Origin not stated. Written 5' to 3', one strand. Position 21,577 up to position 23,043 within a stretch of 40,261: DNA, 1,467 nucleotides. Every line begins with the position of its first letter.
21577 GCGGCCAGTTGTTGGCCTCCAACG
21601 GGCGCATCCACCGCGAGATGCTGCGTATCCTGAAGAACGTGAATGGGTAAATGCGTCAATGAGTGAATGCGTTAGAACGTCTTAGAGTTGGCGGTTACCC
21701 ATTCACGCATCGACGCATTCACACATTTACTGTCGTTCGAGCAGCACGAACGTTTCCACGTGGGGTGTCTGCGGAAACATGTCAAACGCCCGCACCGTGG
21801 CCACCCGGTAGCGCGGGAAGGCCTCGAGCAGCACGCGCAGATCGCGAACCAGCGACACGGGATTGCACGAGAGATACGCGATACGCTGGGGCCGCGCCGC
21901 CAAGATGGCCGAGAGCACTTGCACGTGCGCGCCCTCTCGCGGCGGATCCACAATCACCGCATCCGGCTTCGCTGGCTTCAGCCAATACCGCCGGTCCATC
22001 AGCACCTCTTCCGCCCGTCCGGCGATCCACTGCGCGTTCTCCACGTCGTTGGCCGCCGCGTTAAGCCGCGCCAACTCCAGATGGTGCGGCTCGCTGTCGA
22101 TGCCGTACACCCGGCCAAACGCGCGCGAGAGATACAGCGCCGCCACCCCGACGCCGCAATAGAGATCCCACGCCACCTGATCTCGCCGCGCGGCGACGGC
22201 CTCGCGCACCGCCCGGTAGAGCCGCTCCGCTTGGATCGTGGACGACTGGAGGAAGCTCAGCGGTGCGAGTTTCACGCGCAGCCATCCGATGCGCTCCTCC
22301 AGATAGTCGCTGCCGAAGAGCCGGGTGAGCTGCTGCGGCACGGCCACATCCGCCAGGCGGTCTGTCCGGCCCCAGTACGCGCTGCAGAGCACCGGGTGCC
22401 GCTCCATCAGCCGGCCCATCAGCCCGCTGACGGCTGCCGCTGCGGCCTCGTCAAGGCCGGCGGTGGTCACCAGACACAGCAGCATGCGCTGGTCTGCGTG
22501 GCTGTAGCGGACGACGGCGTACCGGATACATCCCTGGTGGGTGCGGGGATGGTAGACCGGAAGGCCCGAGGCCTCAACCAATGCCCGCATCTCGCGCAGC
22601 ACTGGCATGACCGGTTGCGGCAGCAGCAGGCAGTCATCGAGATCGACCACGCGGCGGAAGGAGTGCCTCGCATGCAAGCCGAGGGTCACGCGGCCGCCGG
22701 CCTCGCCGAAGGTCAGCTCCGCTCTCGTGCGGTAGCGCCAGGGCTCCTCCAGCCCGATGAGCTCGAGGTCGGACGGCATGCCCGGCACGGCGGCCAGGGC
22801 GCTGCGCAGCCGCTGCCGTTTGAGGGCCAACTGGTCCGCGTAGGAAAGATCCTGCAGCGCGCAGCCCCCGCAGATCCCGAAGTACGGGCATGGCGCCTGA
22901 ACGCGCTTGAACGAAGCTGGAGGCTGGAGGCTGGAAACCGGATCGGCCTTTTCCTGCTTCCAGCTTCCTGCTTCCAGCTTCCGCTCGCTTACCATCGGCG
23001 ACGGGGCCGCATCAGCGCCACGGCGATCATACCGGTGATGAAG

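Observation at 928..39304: Superfamily of palindromic elements built from tandem ~7-nt words, placed exactly on gene boundaries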

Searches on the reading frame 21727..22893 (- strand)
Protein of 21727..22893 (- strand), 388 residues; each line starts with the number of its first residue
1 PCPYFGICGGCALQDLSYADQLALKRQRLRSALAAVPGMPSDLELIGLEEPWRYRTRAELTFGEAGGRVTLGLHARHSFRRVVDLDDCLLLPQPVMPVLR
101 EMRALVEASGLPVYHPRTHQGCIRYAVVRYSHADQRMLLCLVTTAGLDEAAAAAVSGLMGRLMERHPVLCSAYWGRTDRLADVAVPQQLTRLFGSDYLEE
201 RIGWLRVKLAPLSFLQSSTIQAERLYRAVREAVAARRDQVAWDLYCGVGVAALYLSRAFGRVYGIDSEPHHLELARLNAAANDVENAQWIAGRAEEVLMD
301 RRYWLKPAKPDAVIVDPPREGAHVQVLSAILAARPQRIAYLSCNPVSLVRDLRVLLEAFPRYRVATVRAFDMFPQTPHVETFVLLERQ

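Call 61: search_protein_families(library=pfam, proteins=[window:21727-22893:-], max_evalue=0.01)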
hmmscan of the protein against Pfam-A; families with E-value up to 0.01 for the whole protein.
window:21727-22893:- (388 aa): 7 families
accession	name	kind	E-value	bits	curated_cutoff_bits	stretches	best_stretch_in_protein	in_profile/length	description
PF05958.17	tRNA_U5-meth_tr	-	1.2e-20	74.2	23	1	212-387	177-356/357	tRNA (Uracil-5-)-methyltransferase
PF13649.12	Methyltransf_25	-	6.3e-07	30.4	27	1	243-297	3-58/97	Methyltransferase domain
PF09445.16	Methyltransf_15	-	3e-06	27.4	22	1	241-321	4-83/165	RNA cap guanine-N2 methyltransferase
PF13847.12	Methyltransf_31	-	7.8e-05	22.8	27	1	242-300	8-67/145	Methyltransferase domain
PF05175.20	MTS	-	0.00011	22.4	23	1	235-323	29-113/170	Methyltransferase small domain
PF08241.18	Methyltransf_11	-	0.00028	21.9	21.2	1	243-296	2-53/95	Methyltransferase domain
PF02475.24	TRM5-TYW2_MTfase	-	0.00037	20.9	28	1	218-297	21-99/164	TRM5/TYW2 methyltransferase domain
